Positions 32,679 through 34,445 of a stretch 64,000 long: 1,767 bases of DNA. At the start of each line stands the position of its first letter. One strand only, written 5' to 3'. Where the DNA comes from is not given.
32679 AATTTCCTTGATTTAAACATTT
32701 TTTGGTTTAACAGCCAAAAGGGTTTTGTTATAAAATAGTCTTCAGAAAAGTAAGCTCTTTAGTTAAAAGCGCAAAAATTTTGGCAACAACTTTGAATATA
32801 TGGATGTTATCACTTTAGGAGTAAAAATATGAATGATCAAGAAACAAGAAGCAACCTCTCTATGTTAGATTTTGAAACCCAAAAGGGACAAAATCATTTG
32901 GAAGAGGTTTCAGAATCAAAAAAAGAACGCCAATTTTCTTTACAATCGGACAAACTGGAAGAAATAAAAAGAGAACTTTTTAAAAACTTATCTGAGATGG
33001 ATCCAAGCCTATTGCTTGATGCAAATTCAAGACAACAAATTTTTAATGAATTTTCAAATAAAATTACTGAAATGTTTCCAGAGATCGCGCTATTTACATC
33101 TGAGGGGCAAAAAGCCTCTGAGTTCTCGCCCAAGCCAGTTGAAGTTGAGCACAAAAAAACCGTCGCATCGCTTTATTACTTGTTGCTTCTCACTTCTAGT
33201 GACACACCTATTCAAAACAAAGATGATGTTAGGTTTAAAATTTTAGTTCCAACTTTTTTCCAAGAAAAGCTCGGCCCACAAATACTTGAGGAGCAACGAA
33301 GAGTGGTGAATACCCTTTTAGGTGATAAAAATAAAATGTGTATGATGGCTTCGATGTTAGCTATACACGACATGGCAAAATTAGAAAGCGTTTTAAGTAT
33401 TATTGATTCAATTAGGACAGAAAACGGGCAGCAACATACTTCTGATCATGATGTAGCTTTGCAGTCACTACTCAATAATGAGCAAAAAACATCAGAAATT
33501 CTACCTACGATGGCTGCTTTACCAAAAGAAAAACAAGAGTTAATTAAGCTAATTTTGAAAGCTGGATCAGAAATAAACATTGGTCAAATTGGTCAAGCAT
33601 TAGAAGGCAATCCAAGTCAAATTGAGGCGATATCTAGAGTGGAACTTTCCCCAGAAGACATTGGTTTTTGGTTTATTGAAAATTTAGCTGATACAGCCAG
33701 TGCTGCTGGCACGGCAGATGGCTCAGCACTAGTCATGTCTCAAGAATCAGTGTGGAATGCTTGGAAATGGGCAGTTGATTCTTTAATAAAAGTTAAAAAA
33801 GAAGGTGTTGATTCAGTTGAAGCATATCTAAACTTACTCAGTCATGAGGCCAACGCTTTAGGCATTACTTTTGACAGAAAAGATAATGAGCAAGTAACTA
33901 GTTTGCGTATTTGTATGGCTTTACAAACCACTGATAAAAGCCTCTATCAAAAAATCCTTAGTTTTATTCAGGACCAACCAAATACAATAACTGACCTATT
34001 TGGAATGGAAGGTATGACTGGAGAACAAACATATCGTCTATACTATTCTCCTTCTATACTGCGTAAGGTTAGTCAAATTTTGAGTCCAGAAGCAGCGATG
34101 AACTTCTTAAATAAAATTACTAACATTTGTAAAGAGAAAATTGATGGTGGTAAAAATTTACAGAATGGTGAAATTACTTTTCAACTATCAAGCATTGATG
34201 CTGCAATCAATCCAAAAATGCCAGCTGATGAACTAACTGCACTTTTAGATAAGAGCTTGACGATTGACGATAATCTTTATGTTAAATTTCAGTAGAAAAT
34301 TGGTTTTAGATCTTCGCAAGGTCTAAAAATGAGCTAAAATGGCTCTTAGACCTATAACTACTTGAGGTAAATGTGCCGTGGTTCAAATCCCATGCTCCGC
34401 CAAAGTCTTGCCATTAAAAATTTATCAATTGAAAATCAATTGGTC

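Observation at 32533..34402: Second tRNA-Ser + repeat A + orphan gene + repeat B unit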

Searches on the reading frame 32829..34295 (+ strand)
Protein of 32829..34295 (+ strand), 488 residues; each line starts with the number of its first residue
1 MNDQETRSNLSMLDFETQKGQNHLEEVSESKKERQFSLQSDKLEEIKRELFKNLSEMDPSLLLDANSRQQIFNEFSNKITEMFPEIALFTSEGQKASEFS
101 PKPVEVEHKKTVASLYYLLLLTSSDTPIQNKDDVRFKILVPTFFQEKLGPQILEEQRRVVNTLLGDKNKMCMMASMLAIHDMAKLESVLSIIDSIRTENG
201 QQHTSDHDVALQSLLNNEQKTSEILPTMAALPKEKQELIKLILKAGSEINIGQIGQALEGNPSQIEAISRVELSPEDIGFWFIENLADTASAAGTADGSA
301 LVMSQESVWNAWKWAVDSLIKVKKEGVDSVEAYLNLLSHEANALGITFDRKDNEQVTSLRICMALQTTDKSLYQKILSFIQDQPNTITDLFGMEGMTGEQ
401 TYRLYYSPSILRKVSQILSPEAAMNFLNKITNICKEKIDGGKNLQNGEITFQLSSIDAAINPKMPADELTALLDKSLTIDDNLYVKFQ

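Call 7: search_protein_families(library=pfam, proteins=[window:32829-34295:+], max_evalue=0.1)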
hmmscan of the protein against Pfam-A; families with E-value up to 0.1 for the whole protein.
window:32829-34295:+ (488 aa): 2 families
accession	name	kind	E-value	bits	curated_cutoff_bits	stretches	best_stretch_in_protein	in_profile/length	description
PF20717.2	DUF6829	-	5.5e-20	71.9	27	1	147-423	77-353/408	Family of unknown function (DUF6829)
PF21728.3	PADR1_N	-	0.034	15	25.7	0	30-69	2-41/60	PADR1, N-terminal helical domain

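Call 13: find_homologous_proteins(query=window:32829-34295:+)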
Query window:32829-34295:+ (488 aa): 5 proteins with E <= 0.001 among 8000 candidates.
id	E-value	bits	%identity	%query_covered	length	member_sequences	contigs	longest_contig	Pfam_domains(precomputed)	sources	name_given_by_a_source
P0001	0.0e+0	1057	100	100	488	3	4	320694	PF20717.3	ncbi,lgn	-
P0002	8.9e-263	890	84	100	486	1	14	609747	PF20717.3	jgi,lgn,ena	jgi:hypothetical protein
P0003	2.1e-169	582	57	98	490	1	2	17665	PF20717.3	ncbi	-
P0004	1.9e-167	576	55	98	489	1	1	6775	PF20717.3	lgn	-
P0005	2.3e-160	552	56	93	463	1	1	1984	PF20717.3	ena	-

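Call 14: find_encoding_contigs(protein=P0002, flank=6000, max_places=4)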
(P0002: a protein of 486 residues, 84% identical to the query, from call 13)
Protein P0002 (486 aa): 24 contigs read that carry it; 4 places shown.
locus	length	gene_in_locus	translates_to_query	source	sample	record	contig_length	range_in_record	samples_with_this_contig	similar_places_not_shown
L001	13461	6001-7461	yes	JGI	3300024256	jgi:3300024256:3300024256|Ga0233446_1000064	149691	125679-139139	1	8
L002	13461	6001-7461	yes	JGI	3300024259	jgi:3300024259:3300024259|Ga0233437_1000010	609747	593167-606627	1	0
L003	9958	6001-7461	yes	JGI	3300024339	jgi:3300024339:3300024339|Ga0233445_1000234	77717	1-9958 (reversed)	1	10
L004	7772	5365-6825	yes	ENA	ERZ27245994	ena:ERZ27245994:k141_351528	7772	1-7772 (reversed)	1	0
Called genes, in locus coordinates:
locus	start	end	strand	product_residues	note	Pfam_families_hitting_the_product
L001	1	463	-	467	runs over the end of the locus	PF00496:SBP_bac_5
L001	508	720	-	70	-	PF03840:SecG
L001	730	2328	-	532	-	-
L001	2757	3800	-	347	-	PF00154:RecA_N, PF08423:Rad51, PF06745:ATPase (faint), PF13481:AAA_25 (faint), PF27531:MT3502_N (weak), PF21096:RecA_C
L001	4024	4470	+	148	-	-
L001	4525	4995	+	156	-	PF00578:AhpC-TSA, PF08534:Redoxin, PF13911:AhpC-TSA_2 (weak)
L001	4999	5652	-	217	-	-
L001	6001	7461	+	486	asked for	PF20717:DUF6829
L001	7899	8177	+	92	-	-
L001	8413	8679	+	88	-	PF02583:Trns_repr_metal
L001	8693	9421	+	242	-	PF14340:DUF4395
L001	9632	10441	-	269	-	PF00950:ABC-3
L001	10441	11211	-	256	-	PF00005:ABC_tran, PF02463:SMC_N (weak), PF13175:AAA_15 (faint), PF13304:AAA_21 (weak)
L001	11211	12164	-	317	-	PF01297:ZnuA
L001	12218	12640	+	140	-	PF01475:FUR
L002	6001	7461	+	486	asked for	PF20717:DUF6829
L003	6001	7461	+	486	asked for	PF20717:DUF6829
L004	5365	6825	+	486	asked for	PF20717:DUF6829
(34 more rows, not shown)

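Call 15: find_encoding_contigs(protein=P0003, flank=6000, max_places=3)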
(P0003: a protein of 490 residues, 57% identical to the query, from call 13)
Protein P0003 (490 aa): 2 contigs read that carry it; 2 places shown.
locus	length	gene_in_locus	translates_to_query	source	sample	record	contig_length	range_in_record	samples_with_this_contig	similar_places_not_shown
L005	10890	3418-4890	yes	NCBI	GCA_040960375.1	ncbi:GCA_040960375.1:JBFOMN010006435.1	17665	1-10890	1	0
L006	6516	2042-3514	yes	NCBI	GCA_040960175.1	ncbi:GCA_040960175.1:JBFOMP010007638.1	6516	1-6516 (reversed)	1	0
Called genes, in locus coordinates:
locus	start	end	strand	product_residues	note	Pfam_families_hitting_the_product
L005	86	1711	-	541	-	PF00239:Resolvase, PF07508:Recombinase, PF13408:Zn_ribbon_recom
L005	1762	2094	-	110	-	-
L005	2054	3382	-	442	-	-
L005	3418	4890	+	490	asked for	PF20717:DUF6829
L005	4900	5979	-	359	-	-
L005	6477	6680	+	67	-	-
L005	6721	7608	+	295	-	-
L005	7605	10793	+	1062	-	PF13528:Glyco_trans_1_3, PF04101:Glyco_tran_28_C (faint), PF00201:UDPGT, PF06722:EryCIII-like_C (weak), PF01931:NTPase_I-T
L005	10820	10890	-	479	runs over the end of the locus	PF00012:HSP70, PF06723:MreB_Mbl (faint), PF00012:HSP70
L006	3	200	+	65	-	?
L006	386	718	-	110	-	-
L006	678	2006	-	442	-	-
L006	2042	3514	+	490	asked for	PF20717:DUF6829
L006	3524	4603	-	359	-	-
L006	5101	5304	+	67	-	-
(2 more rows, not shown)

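Call 16: find_encoding_contigs(protein=P0004, flank=6000, max_places=3)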
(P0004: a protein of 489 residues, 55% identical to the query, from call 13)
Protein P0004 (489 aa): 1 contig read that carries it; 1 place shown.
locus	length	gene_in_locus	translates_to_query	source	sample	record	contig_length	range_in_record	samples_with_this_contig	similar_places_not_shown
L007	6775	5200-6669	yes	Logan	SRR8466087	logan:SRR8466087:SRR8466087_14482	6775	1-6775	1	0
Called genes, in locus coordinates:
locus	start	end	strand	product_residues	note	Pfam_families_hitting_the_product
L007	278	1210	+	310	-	PF00872:Transposase_mut (weak)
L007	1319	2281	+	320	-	PF01699:Na_Ca_ex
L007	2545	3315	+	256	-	-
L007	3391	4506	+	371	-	PF07690:MFS_1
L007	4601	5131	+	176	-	PF04229:GrpB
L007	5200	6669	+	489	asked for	PF20717:DUF6829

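Call 37: search_solved_structures(query=window:32829-34295:+, max_evalue=1)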
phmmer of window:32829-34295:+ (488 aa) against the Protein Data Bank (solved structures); distinct sequences matched with E-value up to 1: 1.
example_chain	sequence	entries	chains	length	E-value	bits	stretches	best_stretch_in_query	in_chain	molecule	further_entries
9spj_J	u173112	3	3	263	0.0022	20.2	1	79-233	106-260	60S ribosomal protein L8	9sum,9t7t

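Call 38: search_protein_families(library=padloc, proteins=[window:32829-34295:+], max_evalue=0.01)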
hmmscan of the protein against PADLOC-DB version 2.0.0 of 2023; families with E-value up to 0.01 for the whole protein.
window:32829-34295:+ (488 aa): 0 families

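Call 50: search_protein_representatives(protein=window:32829-34295:+)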
Query: 488 residues. Proteins with E-value up to 0.001 (for the whole library): 88; up to 1e-10: 15; up to 1e-30: 2. The best 88 are listed.
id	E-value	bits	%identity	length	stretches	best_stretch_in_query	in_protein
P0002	2.8e-263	889.9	85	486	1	1-487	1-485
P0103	1.6e-36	142.7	31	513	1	48-415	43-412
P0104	1.2e-22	96.9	26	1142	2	146-436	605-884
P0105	7.6e-22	94.3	24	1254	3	162-475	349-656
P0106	3.3e-16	75.7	25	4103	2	176-430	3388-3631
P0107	3.4e-13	65.8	27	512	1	75-413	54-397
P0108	7.3e-13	64.7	24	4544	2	60-431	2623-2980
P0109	1.8e-12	63.4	25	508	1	68-421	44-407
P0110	4.2e-12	62.2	25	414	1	84-415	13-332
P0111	5.1e-12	61.9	26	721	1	147-415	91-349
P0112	7.1e-12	61.4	46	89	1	375-453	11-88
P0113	1.6e-11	60.3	27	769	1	145-412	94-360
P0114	2.0e-11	59.9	31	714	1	147-414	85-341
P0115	6.4e-11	58.3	29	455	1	146-413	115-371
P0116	6.9e-11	58.2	28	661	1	147-413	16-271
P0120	9.9e-10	54.4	30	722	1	147-415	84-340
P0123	3.9e-09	52.4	28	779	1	171-414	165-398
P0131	1.1e-07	47.7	27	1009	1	151-418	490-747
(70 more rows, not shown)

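Call 53: search_solved_structures(query=A1, max_evalue=1)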
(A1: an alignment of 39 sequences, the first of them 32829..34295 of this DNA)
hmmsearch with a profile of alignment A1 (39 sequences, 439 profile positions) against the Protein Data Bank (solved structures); distinct sequences matched with E-value up to 1: 28.
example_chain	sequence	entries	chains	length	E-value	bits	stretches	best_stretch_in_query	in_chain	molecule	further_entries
2o8y_A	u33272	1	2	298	0.067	15.3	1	291-352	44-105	Interleukin-1 receptor-associated kinase 4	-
8br5_AAA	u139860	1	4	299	0.068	15.3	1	291-352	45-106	Interleukin-1 receptor-associated kinase 4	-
7c2v_A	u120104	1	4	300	0.068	15.3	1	291-352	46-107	Interleukin-1 receptor-associated kinase 4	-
6egd_D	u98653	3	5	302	0.068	15.3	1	291-352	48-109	Interleukin-1 receptor-associated kinase 4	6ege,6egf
2oib_A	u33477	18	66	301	0.068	15.3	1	291-352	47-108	Interleukin-1 receptor-associated kinase 4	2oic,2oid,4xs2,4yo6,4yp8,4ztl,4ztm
4y73_A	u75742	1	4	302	0.068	15.3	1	291-352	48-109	Interleukin-1 receptor-associated kinase 4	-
6mom_A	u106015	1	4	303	0.069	15.3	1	291-352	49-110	Interleukin-1 receptor-associated kinase 4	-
9na2_A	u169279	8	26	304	0.069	15.3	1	291-352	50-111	Interleukin-1 receptor-associated kinase 4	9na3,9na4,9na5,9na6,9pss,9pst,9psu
9opk_A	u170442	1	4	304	0.069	15.3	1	291-352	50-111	Interleukin-1 receptor-associated kinase 4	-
5w84_A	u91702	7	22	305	0.07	15.3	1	291-352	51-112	Interleukin-1 receptor-associated kinase 4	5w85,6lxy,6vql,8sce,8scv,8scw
2nru_A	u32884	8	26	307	0.07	15.3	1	291-352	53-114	Interleukin-1 receptor-associated kinase 4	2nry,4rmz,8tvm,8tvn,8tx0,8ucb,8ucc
6thw_A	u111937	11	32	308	0.071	15.3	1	291-352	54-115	Interleukin-1 receptor-associated kinase 4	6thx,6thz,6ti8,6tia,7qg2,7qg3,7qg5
4u97_A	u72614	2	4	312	0.071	15.3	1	291-352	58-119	Interleukin-1 receptor-associated kinase 4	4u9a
6f3d_A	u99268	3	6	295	0.072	15.3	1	291-352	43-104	Interleukin-1 receptor-associated kinase 4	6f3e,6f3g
6eg9_A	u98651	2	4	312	0.072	15.2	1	291-352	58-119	Interleukin-1 receptor-associated kinase 4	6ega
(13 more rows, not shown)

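Call 59: predict_structure(alignment_id=A1)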
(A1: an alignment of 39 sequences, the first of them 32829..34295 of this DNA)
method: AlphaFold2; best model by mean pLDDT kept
length: 488 residues; sequences in the alignment: 39
mean_pLDDT: 92.0   pTM: 0.88
mean pLDDT of the five models: 92.0, 91.7, 91.2, 90.2, 89.9
residues with pLDDT >= 90: 393; 70-90: 71; 50-70: 17; < 50: 7
segments of 3 or more residues with pLDDT < 50: 1-4
pLDDT, mean of each block of 10 residues (from residue 1): 47 68 91 98 96 95 94 97 97 95 93 96 86 94 88 94 93 98 97 97 91 97 97 97 92 91 93 90 94 87 87 95 95 97 97 96 95 96 87 88 92 96 96 92 72 94 96 97 92
secondary structure, 60 per line:
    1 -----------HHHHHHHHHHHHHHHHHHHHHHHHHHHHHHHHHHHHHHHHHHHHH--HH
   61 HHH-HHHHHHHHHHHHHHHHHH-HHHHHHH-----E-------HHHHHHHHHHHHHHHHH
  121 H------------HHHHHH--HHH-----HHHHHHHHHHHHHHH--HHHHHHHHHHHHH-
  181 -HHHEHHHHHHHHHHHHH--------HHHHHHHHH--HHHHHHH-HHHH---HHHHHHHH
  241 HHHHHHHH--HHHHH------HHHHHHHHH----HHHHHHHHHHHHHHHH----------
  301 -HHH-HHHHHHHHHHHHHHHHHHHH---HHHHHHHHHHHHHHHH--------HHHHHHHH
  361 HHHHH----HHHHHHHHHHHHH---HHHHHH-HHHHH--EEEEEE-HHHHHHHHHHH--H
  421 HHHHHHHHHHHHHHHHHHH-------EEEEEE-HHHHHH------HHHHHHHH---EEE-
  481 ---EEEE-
elements in order: H12-56 H59-63 H65-82 H84-90 H104-121 H134-139 H150-164 H167-179 H186-198 H207-215 H218-224 H226-229 H233-248 H251-255 H262-270 H275-290 H306-325 H329-344 H353-365 H370-382 H386-391 H393-397 E400-405 H407-417 H420-439 E447-452 H454-459 H466-473 E477-479 E484-487

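Call 64: fold_search(model_id=the predicted structure, library=pdb)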
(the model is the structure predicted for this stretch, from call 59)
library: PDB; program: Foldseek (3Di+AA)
matches with E <= 10: 158; with E <= 0.001: 0
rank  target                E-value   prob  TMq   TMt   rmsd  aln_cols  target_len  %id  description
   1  8v2d_J                7.0e-01  0.15  0.17  0.24  17.8       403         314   13  Computational Designed Nanocage O43_129 (released 2024-03-13)
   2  7zeu_A                1.3e+00  0.03  0.09  0.10  31.9       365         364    9  Crystal structure of human Clusterin, crystal form II (released 2023-10-11)
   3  6x89_2M               1.4e+00  0.06  0.15  0.15  19.5       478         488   10  Vigna radiata mitochondrial complex I* (released 2020-09-02)
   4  7qso_L                1.4e+00  0.04  0.12  0.11  17.7       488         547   11  Bovine complex I in lipid nanodisc, State 3 (Slack) (released 2022-05-25)
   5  9g83_N                1.5e+00  0.07  0.15  0.15  17.6       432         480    9  Respiratory supercomplex CI1-CIII2-CIV2-(cbb3)1 from alphaproteobacterium (released 2026-02-04)
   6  7p7k_H                1.5e+00  0.03  0.10  0.14  21.4       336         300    9  Complex I from E. coli, DDM/LMNG-purified, with DQ, Resting state (released 2022-09-21)
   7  5jo7_C                1.5e+00  0.03  0.12  0.11  21.8       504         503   12  Henbane premnaspirodiene synthase (HPS), also known as Henbane vetispiradiene synthase (HVS) from Hyoscyamus muticus (released 2017-05-03)
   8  7l27_D                1.6e+00  0.11  0.19  0.24  16.3       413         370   10  Crystal structure of the catalytic domain of human PDE3A (released 2021-06-16)
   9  7n6g_3R               1.8e+00  0.04  0.10  0.13  52.3       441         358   12  C1 of central pair (released 2022-05-18)
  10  9j3v_B                1.8e+00  0.02  0.08  0.12  20.2       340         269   10  Fe2+/Fe2+ PolF-L-isoleucine complex (released 2025-10-08)
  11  7cjy_A                1.8e+00  0.02  0.10  0.10  22.0       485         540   12  Drimenol synthase from Persicaria hydropiper (released 2021-07-14)
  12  4p1w_C                1.8e+00  0.02  0.07  0.08  46.5       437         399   12  Crystal structure of Atg13(17BR)-Atg17-Atg29-Atg31 complex (released 2014-05-07)
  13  7l28_C                1.9e+00  0.10  0.20  0.24  16.3       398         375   10  Crystal structure of the catalytic domain of human PDE3A bound to Trequinsin (released 2021-06-16)
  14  9prr_E                1.9e+00  0.04  0.11  0.16  21.0       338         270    9  X-ray crystal structure of Streptomyces cacaoi PolF in complex with iron and L-isoleucine (released 2025-10-15)
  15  7r4c_L                2.0e+00  0.03  0.14  0.13  19.1       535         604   12  Bovine complex I in the presence of IM1761092, deactive class v (Composite map) (released 2023-02-08)
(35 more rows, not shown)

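Call 65: search_protein_families(library=pfam, proteins=[P0104, P0105, P0111, P0113, P0114, P0116, P0120, P0123, P0131, P0103], max_evalue=0.001)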
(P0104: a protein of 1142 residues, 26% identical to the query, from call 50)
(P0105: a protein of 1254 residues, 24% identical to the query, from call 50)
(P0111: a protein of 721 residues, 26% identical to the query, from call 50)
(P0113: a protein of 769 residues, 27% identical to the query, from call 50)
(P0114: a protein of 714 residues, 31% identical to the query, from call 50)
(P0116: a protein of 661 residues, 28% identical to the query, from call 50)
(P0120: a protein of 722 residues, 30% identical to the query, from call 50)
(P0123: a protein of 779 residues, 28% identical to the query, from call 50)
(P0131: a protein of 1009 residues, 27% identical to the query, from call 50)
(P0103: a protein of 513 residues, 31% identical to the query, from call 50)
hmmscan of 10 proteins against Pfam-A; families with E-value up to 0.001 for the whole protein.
P0104 (1142 aa): 1 family
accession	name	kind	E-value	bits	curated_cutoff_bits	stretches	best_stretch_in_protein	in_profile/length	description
PF20717.2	DUF6829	-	3.7e-102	342.5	27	2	95-438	29-390/408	Family of unknown function (DUF6829)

P0105 (1254 aa): 1 family
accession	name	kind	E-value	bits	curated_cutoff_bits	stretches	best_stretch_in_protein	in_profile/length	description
PF20717.2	DUF6829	-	4.9e-107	358.6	27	3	741-1032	49-346/408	Family of unknown function (DUF6829)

P0111 (721 aa): 2 families
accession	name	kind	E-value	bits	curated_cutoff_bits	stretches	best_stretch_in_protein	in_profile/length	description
PF20717.2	DUF6829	-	1e-54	186.3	27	1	43-381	33-378/408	Family of unknown function (DUF6829)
PF06626.17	DUF1152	-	1.3e-05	25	27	1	454-633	2-181/295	Protein of unknown function (DUF1152)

P0113 (769 aa): 2 families
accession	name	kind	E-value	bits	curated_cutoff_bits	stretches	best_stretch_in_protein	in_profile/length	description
PF20717.2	DUF6829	-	5.5e-60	203.6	27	1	40-396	30-379/408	Family of unknown function (DUF6829)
PF06626.17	DUF1152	-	1.4e-05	25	27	0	569-644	103-175/295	Protein of unknown function (DUF1152)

P0114 (714 aa): 2 families
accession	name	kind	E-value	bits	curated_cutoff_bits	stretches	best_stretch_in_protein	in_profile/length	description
PF20717.2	DUF6829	-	9.7e-58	196.2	27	1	47-373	38-379/408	Family of unknown function (DUF6829)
PF06626.17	DUF1152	-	0.00021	21.1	27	0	532-621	99-182/295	Protein of unknown function (DUF1152)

P0116 (661 aa): 2 families
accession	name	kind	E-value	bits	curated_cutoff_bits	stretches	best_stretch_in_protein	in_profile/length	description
PF20717.2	DUF6829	-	9e-52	176.6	27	1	4-326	64-397/408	Family of unknown function (DUF6829)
PF06626.17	DUF1152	-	6.7e-06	26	27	1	376-543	2-169/295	Protein of unknown function (DUF1152)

P0120 (722 aa): 1 family
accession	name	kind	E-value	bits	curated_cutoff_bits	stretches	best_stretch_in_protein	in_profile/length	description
PF20717.2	DUF6829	-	6.6e-49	167.1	27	1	41-376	34-386/408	Family of unknown function (DUF6829)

P0123 (779 aa): 1 family
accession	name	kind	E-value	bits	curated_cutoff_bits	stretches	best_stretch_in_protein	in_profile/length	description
PF20717.2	DUF6829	-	9.4e-65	219.3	27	2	163-407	99-353/408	Family of unknown function (DUF6829)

P0131 (1009 aa): 2 families
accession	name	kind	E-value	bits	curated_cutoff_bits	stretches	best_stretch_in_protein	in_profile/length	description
PF20717.2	DUF6829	-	9.7e-75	252.2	27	1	430-799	20-397/408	Family of unknown function (DUF6829)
PF06626.17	DUF1152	-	0.0008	19.2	27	0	850-975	3-132/295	Protein of unknown function (DUF1152)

P0103 (513 aa): 1 family
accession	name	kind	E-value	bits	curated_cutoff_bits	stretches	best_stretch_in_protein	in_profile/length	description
PF20717.2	DUF6829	-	1.7e-16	60.4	27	1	124-453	63-389/408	Family of unknown function (DUF6829)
